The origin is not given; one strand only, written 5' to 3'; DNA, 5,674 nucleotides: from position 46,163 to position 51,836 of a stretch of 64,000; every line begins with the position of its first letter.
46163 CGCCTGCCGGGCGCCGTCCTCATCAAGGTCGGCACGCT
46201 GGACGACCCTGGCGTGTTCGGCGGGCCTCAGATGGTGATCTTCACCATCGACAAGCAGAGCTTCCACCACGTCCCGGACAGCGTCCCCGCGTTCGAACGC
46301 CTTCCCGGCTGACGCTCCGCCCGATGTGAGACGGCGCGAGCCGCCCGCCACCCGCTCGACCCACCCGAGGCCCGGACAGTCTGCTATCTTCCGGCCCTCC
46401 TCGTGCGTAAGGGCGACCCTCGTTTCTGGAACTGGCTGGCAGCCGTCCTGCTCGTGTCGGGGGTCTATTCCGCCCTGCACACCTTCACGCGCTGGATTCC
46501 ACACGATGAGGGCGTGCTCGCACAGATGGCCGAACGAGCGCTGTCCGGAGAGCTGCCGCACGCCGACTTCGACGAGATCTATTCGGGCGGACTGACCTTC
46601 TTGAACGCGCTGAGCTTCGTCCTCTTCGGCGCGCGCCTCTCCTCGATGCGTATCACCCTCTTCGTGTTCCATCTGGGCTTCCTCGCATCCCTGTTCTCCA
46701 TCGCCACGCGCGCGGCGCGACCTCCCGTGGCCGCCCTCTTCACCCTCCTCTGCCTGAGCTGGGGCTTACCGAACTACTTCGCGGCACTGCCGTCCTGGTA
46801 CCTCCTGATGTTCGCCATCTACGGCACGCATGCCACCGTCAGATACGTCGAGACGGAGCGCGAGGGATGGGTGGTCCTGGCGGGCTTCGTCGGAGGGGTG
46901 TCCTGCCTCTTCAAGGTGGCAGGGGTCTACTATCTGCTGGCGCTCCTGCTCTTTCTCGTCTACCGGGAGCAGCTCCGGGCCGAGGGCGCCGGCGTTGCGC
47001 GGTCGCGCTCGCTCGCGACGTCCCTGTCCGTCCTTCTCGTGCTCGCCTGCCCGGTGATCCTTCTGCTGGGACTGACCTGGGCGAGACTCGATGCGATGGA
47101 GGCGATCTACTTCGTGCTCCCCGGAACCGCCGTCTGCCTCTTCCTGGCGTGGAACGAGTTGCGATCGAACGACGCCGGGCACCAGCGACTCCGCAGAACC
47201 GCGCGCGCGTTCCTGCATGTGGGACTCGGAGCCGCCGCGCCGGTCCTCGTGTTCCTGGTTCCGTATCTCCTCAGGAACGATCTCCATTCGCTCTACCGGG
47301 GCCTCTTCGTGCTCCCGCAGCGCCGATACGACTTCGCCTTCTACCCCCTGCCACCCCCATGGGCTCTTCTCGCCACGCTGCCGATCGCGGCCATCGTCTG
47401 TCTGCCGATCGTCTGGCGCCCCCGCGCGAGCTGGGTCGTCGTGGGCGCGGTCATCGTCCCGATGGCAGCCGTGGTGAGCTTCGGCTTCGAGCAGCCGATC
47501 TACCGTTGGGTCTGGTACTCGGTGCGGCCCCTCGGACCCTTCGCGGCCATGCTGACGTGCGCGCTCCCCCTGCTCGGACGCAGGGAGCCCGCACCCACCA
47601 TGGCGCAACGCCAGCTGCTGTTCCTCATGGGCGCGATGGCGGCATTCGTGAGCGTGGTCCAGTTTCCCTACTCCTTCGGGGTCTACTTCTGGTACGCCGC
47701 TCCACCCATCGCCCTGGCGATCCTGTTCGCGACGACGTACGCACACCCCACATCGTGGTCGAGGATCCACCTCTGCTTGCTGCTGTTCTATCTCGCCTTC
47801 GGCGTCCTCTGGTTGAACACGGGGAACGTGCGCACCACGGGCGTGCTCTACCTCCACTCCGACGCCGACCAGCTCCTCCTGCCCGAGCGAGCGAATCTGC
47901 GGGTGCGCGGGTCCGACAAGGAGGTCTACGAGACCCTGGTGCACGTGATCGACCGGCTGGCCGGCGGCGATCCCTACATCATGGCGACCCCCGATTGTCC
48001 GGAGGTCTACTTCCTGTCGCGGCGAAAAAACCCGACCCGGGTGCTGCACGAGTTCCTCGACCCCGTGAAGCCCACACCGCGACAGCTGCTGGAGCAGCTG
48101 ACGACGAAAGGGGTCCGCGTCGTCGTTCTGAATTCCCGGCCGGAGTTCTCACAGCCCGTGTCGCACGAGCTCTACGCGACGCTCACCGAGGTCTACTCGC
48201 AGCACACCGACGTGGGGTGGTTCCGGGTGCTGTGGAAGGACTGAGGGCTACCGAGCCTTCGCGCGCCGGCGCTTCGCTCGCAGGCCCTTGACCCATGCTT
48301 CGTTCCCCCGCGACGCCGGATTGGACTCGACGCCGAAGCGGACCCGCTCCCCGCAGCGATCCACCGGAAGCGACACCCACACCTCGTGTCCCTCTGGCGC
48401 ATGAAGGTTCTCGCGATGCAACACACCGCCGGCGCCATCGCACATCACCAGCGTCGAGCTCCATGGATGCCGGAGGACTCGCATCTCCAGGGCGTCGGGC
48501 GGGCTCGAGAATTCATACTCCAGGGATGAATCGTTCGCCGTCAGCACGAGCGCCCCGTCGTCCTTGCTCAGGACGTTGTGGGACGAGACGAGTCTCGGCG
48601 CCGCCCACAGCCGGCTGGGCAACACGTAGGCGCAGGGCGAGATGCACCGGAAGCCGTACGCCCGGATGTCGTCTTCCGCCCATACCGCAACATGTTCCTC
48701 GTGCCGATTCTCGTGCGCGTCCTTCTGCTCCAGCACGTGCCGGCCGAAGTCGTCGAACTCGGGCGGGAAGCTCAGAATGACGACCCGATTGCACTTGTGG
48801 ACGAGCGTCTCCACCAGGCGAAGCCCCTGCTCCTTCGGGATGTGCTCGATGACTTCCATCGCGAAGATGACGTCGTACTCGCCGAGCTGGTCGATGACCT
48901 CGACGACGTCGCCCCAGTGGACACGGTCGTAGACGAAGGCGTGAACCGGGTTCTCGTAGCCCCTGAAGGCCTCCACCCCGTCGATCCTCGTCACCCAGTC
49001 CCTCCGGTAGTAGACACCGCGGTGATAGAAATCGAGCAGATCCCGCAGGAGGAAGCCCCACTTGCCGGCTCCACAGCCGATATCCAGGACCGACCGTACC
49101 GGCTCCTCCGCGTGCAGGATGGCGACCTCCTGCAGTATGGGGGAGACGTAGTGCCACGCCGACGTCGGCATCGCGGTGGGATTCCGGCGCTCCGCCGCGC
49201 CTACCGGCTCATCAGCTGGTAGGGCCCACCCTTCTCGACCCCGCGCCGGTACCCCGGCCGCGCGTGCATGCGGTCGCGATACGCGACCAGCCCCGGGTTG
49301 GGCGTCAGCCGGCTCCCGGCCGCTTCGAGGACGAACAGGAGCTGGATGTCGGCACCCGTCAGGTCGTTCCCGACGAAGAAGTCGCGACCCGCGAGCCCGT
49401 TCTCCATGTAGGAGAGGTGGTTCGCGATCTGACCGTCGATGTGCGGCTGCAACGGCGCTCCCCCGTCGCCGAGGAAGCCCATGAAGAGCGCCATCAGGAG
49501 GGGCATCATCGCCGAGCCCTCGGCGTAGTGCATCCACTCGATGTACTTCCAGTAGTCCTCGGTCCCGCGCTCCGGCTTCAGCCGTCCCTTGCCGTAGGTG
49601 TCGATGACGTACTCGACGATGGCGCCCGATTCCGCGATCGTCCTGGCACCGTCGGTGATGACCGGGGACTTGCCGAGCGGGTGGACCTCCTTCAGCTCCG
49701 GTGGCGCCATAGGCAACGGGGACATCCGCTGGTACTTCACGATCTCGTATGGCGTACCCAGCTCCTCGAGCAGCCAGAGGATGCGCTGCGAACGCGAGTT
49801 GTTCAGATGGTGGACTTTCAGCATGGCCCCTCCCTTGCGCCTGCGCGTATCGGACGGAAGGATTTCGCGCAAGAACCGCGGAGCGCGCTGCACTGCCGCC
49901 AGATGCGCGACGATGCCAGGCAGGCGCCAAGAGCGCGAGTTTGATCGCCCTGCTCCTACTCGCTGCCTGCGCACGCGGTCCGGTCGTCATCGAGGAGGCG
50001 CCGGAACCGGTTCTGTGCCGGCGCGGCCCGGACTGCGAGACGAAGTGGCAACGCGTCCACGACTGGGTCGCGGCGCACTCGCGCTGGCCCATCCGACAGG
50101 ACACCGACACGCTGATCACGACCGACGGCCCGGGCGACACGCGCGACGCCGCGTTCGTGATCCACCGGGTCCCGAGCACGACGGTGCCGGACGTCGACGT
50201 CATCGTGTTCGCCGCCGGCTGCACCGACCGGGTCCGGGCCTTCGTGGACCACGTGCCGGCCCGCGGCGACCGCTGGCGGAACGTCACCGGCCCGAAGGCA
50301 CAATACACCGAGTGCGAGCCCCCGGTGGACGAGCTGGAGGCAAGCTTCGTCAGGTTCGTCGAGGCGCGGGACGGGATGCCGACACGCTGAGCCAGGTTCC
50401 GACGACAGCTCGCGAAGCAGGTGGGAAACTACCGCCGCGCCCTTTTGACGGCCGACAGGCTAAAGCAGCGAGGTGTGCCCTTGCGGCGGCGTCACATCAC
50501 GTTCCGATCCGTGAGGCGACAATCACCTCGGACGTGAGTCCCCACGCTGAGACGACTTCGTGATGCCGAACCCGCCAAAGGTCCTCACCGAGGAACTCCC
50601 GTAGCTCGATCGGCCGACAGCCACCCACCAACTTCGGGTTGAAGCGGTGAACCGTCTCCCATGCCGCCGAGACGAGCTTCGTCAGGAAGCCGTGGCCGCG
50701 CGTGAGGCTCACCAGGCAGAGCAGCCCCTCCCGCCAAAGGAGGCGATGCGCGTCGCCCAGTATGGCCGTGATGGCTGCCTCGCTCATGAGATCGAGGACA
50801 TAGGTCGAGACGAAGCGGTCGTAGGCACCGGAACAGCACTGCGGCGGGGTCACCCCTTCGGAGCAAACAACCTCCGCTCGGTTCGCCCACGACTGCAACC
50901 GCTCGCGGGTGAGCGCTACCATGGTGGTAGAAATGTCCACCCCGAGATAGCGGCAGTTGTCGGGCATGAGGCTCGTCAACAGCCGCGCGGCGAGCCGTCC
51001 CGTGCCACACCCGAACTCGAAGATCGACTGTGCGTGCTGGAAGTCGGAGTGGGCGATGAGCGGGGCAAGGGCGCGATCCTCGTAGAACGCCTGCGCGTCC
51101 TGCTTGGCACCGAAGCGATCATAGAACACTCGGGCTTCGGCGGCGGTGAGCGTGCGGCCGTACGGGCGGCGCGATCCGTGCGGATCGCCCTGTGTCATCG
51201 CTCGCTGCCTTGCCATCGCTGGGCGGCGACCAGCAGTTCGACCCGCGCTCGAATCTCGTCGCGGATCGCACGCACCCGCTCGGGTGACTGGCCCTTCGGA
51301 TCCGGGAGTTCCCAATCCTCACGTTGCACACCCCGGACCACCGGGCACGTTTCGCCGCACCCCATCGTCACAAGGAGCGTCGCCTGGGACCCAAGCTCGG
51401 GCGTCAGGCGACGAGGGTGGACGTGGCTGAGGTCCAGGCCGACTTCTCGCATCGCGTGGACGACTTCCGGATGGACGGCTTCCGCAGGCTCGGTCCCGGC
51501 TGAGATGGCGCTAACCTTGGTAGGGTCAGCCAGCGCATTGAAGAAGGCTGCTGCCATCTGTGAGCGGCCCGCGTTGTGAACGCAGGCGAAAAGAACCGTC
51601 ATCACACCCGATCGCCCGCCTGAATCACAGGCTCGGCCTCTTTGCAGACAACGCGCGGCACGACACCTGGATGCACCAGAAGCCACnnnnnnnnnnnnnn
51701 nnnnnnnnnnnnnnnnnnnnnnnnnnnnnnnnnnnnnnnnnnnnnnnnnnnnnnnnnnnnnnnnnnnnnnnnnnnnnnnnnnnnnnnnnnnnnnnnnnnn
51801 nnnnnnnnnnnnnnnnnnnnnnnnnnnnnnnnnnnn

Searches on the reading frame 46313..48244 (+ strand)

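Call 24: search_protein_families(library=pfam, proteins=[window:46313-48244:+], max_evalue=0.001)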
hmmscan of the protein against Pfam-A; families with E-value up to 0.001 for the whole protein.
window:46313-48244:+ (643 aa): 1 family
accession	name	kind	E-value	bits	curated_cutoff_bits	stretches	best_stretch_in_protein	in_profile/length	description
PF13231.12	PMT_2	-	4e-06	27.6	26.1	1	96-222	8-135/160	Dolichyl-phosphate-mannose-protein mannosyltransferase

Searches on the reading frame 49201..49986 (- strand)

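Call 24: search_protein_families(library=pfam, proteins=[window:49201-49986:-], max_evalue=0.001)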
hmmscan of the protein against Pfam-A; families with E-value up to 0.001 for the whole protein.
window:49201-49986:- (261 aa): 6 families
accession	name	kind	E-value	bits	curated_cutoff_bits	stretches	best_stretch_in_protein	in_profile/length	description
PF02798.26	GST_N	-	4.6e-14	53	20.9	1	58-127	6-74/76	Glutathione S-transferase, N-terminal domain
PF13409.12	GST_N_2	-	1.5e-13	51.6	25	1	66-127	5-67/70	Glutathione S-transferase, N-terminal domain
PF13417.12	GST_N_3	-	1.9e-11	44.5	22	1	65-132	8-72/75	Glutathione S-transferase, N-terminal domain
PF00043.30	GST_C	-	8.8e-08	32.7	20.7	1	164-244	10-93/93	Glutathione S-transferase, C-terminal domain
PF14497.11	GST_C_3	-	1e-06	29.3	21.6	1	183-245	27-96/104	Glutathione S-transferase, C-terminal domain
PF13410.11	GST_C_2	-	2.8e-05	24.5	24.9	1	184-239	8-56/69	Glutathione S-transferase, C-terminal domain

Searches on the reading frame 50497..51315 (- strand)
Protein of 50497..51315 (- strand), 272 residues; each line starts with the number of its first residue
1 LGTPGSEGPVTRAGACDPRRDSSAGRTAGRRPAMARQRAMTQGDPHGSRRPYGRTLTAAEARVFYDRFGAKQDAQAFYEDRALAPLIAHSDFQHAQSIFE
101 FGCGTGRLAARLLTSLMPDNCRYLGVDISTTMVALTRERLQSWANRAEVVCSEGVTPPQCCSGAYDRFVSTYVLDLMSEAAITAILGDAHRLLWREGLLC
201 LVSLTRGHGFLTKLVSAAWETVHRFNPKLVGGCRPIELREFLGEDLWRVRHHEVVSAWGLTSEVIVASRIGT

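Call 24: search_protein_families(library=pfam, proteins=[window:50497-51315:-], max_evalue=0.001)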
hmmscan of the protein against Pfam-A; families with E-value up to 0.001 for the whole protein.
window:50497-51315:- (272 aa): 6 families
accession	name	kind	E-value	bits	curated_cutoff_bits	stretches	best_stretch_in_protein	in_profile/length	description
PF13649.12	Methyltransf_25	-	1.7e-12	48.3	27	1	98-197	1-97/97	Methyltransferase domain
PF08242.18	Methyltransf_12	-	1.5e-11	45.3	30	1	100-199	2-98/98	Methyltransferase domain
PF08241.18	Methyltransf_11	-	2.5e-08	34.9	21.2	1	100-200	2-94/95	Methyltransferase domain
PF13847.12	Methyltransf_31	-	2.5e-06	27.7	27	1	97-203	6-111/145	Methyltransferase domain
PF05175.20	MTS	-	0.00023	21.3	23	1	86-202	23-139/170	Methyltransferase small domain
PF10017.15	Methyltransf_33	-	0.00099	18.7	23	0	94-144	61-112/304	Histidine-specific methyltransferase, SAM-dependent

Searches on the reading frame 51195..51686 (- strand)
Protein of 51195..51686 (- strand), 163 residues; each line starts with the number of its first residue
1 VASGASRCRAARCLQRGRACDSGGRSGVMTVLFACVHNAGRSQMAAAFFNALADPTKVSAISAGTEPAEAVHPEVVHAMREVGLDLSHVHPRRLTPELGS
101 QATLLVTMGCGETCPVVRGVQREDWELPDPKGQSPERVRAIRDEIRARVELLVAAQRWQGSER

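Call 24: search_protein_families(library=pfam, proteins=[window:51195-51686:-], max_evalue=0.001)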
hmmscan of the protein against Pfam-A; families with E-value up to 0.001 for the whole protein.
window:51195-51686:- (163 aa): 1 family
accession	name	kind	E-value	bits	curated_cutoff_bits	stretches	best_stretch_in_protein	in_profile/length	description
PF01451.26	LMWPc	-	3.9e-19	69.7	23.2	1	31-150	1-141/144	Low molecular weight phosphotyrosine protein phosphatase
